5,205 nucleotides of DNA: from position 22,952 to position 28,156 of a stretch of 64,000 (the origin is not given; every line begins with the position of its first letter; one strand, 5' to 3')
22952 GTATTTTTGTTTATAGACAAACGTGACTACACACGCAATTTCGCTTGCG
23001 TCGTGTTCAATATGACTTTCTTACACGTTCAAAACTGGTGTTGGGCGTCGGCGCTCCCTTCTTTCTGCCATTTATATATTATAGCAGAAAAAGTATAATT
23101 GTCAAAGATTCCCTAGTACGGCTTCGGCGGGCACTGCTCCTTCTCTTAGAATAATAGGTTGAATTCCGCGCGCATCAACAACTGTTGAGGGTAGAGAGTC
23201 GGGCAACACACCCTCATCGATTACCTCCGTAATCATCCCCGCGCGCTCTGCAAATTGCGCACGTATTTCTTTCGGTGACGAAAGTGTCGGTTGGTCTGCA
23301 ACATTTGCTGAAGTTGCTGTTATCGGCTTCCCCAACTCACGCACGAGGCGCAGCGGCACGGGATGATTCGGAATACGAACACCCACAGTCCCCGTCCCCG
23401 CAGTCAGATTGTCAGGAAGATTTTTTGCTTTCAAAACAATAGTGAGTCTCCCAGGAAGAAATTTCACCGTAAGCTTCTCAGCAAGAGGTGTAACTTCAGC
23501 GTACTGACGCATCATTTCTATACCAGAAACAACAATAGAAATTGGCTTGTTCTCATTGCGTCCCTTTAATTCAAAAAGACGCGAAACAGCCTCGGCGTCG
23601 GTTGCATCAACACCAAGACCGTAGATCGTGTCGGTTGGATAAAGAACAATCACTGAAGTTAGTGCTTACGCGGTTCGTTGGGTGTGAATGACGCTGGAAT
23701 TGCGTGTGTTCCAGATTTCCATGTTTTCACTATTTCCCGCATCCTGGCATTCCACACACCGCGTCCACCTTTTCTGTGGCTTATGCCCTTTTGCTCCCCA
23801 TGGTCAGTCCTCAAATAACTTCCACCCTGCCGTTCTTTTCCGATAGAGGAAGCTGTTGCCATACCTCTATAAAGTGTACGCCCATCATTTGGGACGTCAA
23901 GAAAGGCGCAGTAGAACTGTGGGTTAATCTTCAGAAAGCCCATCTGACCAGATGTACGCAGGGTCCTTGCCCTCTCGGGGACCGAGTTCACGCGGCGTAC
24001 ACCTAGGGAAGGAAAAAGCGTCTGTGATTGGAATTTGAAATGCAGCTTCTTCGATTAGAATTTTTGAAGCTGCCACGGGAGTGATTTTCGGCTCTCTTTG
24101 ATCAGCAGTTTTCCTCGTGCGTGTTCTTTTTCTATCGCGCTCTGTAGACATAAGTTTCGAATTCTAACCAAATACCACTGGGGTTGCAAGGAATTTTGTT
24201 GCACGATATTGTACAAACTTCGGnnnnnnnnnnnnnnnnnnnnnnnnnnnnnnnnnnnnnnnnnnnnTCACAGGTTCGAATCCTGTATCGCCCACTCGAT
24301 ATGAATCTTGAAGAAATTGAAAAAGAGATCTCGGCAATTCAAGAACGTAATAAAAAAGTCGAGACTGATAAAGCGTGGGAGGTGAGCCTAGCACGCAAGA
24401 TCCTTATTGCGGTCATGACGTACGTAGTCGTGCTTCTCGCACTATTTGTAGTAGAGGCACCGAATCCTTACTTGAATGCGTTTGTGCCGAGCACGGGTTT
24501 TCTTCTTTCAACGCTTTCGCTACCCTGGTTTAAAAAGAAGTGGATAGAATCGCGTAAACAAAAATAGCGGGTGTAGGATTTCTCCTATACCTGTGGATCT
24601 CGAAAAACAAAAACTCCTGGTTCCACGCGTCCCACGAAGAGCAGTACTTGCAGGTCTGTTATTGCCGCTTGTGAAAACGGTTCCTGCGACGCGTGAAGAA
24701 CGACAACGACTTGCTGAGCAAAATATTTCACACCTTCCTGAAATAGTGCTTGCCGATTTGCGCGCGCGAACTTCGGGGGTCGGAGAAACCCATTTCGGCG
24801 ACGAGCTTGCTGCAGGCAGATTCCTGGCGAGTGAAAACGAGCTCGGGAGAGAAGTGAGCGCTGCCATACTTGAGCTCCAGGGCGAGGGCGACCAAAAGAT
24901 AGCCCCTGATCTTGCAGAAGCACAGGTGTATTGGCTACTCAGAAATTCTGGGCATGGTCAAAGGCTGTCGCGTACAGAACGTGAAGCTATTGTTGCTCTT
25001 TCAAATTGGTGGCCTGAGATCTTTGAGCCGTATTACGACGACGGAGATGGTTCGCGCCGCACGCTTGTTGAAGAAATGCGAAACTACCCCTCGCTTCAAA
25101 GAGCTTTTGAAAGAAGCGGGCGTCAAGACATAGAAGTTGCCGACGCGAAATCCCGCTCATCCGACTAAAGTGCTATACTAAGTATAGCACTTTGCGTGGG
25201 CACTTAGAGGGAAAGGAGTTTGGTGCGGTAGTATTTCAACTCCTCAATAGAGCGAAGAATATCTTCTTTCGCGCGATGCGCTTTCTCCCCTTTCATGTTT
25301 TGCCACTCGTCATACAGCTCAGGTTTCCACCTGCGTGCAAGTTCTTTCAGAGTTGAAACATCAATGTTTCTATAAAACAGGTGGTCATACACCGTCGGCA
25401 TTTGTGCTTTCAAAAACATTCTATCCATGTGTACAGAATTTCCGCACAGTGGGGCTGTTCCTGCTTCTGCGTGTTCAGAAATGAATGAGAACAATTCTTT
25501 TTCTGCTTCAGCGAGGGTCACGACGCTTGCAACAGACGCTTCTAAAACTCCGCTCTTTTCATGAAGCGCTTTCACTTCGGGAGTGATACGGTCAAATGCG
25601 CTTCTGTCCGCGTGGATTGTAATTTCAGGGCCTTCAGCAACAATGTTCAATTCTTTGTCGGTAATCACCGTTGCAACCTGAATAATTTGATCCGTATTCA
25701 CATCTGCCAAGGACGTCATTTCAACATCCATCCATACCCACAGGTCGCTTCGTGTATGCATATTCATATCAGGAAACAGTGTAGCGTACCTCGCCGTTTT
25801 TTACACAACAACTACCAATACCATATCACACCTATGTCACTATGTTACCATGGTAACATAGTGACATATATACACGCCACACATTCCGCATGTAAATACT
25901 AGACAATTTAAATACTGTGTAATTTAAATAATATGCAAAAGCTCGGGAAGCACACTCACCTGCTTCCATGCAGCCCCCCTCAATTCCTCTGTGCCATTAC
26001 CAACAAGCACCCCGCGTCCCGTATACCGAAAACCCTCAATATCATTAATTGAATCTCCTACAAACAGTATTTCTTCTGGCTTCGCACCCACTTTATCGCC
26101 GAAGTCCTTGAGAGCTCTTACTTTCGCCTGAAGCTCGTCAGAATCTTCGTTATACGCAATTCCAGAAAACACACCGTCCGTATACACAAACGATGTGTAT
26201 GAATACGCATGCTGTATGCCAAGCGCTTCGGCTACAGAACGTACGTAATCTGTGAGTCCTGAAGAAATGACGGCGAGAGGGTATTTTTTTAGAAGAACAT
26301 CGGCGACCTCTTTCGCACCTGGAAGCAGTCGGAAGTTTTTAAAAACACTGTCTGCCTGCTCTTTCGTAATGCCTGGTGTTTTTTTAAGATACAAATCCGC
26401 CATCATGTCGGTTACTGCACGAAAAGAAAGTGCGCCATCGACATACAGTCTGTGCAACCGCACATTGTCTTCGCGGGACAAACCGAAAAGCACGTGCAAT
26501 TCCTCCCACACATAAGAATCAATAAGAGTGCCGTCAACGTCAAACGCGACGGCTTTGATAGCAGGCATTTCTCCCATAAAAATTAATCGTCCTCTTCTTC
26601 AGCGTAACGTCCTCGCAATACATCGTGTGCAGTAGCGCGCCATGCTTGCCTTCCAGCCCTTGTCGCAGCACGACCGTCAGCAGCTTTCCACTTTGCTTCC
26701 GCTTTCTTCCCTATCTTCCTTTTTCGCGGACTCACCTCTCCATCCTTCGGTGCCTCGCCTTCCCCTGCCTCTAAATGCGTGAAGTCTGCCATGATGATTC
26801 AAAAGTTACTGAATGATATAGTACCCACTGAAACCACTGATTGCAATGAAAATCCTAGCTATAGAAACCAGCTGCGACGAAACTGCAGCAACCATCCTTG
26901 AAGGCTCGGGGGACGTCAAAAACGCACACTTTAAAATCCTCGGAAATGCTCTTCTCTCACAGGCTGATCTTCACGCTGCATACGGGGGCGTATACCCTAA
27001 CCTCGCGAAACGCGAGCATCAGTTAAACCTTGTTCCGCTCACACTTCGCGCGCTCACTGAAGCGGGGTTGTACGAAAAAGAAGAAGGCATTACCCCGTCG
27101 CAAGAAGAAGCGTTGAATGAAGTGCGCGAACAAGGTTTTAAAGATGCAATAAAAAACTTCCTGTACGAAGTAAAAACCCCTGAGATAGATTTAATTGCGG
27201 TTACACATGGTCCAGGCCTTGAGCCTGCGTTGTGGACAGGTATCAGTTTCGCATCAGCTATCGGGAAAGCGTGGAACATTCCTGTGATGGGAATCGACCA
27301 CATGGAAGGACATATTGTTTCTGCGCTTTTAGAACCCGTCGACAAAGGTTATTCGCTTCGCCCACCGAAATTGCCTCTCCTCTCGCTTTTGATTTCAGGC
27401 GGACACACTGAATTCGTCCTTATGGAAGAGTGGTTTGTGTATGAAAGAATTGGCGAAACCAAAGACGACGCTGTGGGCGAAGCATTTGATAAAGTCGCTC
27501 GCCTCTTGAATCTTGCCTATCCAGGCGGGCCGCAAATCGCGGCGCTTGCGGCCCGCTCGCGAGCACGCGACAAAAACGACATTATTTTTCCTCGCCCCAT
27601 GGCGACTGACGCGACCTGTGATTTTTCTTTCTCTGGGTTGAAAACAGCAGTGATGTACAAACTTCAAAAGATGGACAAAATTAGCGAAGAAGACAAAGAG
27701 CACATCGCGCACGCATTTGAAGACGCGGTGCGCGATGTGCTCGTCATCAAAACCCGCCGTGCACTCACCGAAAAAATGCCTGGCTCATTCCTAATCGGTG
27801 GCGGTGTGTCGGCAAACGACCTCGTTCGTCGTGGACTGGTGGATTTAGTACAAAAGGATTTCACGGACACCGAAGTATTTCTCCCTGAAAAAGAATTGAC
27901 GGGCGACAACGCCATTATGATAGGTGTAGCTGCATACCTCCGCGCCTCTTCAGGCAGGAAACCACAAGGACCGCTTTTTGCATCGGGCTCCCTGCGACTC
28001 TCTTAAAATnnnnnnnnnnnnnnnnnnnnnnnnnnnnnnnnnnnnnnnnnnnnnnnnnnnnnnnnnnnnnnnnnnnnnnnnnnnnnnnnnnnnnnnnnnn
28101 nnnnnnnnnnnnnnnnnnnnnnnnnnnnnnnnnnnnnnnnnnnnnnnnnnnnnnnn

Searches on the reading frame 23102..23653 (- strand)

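Call 29: search_protein_families(library=pfam, proteins=[window:23102-23653:-], max_evalue=0.0001)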
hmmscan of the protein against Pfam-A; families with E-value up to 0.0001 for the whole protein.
window:23102-23653:- (183 aa): 1 family
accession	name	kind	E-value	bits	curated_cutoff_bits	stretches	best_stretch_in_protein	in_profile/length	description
PF01300.24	Sua5_yciO_yrdC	-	3.2e-53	180.3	25.1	1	2-172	8-178/178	Telomere recombination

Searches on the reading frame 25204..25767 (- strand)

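Call 29: search_protein_families(library=pfam, proteins=[window:25204-25767:-], max_evalue=0.0001)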
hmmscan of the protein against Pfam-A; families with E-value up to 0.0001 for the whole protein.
window:25204-25767:- (187 aa): 2 families
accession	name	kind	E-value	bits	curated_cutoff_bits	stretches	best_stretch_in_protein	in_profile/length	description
PF00929.31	RNase_T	-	3.1e-28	99.8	24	1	11-176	1-163/164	Exonuclease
PF16473.11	Rv2179c-like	-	9e-06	25.9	27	1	82-170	77-166/177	3'-5' exoribonuclease Rv2179c-like domain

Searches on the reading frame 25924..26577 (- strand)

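Call 29: search_protein_families(library=pfam, proteins=[window:25924-26577:-], max_evalue=0.0001)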
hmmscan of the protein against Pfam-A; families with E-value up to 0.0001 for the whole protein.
window:25924-26577:- (217 aa): 5 families
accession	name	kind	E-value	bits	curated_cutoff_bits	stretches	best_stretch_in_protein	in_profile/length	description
PF00702.32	Hydrolase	-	2.2e-18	67.8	26.4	1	7-184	1-188/191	haloacid dehalogenase-like hydrolase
PF12710.13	HAD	-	3.4e-18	67.2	27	1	10-182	1-187/189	haloacid dehalogenase-like hydrolase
PF08282.18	Hydrolase_3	-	5.8e-10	39.8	20.9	1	151-203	187-239/255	haloacid dehalogenase-like hydrolase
PF13419.12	HAD_2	-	4.8e-09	37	23.8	1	11-182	2-167/178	Haloacid dehalogenase-like hydrolase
PF05116.19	S6PP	-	3e-06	27.5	20.3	1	152-199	166-213/247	Sucrose-6F-phosphate phosphohydrolase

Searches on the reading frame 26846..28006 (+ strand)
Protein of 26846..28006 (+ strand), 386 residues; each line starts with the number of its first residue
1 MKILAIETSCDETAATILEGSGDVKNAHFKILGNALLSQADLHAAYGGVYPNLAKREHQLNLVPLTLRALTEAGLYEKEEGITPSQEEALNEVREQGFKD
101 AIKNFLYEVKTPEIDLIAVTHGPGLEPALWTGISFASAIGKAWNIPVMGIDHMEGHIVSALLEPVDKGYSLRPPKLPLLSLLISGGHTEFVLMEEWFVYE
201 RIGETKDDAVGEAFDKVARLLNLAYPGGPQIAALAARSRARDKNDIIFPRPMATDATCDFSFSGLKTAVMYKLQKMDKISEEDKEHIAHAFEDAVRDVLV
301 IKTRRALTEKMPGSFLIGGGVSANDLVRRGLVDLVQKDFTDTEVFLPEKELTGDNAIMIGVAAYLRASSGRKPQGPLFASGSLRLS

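Call 29: search_protein_families(library=pfam, proteins=[window:26846-28006:+], max_evalue=0.0001)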
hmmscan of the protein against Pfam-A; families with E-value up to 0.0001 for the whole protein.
window:26846-28006:+ (386 aa): 1 family
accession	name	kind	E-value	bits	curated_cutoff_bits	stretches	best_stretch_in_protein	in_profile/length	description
PF00814.31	TsaD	-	5.3e-73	246.4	24.8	2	100-360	35-263/264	tRNA N6-adenosine threonylcarbamoyltransferase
